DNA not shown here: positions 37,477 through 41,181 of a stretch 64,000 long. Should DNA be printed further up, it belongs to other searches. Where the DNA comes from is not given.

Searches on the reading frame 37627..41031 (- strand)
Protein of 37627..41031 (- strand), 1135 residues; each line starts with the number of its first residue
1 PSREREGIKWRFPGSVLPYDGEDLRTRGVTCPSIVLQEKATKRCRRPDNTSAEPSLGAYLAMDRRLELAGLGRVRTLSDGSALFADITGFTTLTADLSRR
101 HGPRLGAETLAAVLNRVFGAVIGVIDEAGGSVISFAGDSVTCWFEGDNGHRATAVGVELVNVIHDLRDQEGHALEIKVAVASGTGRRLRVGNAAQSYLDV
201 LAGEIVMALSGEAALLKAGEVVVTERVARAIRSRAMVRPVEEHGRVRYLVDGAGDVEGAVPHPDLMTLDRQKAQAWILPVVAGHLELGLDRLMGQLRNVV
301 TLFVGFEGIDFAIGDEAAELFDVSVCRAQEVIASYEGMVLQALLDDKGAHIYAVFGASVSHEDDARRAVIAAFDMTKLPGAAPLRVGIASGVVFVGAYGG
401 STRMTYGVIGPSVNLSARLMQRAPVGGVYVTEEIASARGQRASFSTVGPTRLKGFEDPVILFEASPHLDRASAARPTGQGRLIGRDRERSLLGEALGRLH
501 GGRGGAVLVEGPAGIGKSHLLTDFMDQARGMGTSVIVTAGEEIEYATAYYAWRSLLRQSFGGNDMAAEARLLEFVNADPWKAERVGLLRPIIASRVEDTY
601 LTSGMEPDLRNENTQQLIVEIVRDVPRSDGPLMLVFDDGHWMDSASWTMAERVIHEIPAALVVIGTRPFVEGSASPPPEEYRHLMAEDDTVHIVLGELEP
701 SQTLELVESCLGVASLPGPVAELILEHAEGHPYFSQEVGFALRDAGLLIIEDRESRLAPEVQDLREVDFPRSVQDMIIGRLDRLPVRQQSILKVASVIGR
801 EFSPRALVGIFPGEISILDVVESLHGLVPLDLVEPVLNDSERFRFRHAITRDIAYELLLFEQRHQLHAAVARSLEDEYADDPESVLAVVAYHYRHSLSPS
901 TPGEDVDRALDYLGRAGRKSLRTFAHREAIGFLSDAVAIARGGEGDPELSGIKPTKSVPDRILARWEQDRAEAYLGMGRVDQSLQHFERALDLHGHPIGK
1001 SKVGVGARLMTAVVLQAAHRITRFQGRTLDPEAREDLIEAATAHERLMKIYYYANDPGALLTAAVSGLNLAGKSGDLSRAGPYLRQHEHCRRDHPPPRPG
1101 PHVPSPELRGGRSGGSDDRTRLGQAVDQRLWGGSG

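Call 16: search_protein_families(library=pfam, proteins=[window:37627-41031:-], max_evalue=0.001)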
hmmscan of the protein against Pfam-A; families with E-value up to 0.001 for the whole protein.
window:37627-41031:- (1135 aa): 2 families
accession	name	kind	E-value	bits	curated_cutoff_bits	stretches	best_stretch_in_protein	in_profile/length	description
PF13191.12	AAA_16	-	8.7e-21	75.6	32.6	1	481-658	1-160/167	AAA ATPase domain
PF00211.25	Guanylate_cyc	-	1.6e-11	44.6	21.9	1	384-454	102-172/183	Adenylate and Guanylate cyclase catalytic domain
